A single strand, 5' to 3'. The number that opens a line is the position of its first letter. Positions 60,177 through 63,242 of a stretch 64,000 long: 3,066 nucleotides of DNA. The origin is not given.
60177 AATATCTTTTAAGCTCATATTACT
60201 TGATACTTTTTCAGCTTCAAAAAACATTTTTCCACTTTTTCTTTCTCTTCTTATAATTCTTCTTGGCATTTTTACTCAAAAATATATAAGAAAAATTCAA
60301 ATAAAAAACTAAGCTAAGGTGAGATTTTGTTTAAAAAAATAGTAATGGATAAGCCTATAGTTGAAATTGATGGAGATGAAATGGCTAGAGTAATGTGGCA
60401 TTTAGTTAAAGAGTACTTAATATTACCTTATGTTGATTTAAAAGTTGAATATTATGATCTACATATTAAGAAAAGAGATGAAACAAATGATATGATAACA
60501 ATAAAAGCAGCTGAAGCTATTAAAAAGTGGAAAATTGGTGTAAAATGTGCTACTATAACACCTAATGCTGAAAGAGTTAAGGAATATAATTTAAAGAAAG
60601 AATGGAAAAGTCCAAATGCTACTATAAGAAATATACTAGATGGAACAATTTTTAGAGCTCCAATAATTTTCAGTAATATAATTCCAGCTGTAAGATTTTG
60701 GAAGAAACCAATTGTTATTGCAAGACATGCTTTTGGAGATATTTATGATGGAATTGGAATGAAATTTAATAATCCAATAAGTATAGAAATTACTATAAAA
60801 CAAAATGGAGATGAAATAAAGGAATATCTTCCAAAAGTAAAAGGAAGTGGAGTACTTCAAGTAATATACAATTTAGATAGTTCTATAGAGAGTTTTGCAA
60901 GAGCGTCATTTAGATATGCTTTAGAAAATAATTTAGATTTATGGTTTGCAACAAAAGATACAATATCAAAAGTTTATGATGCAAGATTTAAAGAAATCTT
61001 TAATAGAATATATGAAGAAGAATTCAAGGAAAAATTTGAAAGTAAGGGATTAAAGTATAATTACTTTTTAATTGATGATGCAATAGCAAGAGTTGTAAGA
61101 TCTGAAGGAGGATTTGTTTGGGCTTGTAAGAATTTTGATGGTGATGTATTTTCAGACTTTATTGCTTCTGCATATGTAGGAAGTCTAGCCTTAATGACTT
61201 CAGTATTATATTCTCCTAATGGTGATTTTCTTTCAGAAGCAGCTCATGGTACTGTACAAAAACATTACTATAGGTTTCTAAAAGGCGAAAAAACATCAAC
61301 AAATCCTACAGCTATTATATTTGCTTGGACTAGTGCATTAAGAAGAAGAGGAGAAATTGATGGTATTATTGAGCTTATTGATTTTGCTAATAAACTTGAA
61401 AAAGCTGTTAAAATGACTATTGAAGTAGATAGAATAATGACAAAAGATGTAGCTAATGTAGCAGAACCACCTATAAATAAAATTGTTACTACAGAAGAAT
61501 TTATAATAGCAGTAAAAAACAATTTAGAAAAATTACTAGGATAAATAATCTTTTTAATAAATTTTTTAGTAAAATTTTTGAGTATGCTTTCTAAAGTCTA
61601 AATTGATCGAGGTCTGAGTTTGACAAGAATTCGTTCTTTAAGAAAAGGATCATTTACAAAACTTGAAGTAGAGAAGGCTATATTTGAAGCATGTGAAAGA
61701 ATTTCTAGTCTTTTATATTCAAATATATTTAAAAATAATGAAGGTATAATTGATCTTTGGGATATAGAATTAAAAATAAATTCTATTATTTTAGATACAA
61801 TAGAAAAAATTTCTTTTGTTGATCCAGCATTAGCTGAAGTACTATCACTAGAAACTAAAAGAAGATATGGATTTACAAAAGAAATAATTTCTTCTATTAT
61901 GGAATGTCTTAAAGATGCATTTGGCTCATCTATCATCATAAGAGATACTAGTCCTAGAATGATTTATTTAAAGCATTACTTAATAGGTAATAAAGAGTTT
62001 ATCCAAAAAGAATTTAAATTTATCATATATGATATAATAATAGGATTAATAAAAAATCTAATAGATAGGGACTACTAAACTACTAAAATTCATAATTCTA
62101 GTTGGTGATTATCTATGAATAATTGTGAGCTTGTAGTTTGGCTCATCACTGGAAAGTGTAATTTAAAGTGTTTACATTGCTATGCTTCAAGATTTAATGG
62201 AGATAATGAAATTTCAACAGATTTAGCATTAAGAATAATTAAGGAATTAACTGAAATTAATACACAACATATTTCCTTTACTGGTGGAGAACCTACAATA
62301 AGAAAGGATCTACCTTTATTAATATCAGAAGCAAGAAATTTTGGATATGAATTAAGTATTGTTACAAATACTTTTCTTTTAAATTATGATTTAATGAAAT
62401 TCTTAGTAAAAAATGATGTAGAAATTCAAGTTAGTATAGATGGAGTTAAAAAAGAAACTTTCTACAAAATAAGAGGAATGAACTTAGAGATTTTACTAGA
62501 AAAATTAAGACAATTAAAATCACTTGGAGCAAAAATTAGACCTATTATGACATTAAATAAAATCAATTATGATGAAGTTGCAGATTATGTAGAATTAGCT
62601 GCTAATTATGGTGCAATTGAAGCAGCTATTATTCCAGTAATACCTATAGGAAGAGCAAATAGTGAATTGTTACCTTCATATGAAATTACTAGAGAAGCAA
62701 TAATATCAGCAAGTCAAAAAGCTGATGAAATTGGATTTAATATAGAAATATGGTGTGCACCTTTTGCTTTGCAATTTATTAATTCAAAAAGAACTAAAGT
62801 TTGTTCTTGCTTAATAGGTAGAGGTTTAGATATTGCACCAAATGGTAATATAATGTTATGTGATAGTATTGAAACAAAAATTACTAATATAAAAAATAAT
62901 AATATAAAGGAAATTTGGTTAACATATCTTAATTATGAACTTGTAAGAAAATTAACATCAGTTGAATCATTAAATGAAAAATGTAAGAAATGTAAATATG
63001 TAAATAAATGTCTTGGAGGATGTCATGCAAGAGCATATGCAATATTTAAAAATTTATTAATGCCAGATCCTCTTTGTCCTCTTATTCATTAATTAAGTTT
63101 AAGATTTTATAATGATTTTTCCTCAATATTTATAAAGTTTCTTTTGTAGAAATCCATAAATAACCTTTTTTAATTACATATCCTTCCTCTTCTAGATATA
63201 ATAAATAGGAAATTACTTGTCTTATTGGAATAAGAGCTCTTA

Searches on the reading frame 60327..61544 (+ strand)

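Call 94: search_protein_families(library=pfam, proteins=[window:60327-61544:+], max_evalue=0.00001)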
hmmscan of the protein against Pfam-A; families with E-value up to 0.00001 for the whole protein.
window:60327-61544:+ (405 aa): 1 family
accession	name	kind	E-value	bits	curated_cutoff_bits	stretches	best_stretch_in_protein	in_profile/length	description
PF00180.25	Iso_dh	-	1.6e-52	179.4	27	1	11-395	6-347/348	Isocitrate/isopropylmalate dehydrogenase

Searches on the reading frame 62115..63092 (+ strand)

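Call 94: search_protein_families(library=pfam, proteins=[window:62115-63092:+], max_evalue=0.00001)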
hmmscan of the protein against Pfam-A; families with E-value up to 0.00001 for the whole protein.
window:62115-63092:+ (325 aa): 3 families
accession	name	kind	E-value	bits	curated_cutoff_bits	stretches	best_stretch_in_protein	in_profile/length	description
PF04055.27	Radical_SAM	-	4e-23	82.8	29.5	1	11-161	3-165/166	Radical SAM superfamily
PF13353.11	Fer4_12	-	3.6e-07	31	22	1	10-110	10-119/137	4Fe-4S single cluster domain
PF13186.11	SPASM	-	4.7e-06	27.2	21.5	1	235-294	5-67/67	Iron-sulfur cluster-binding domain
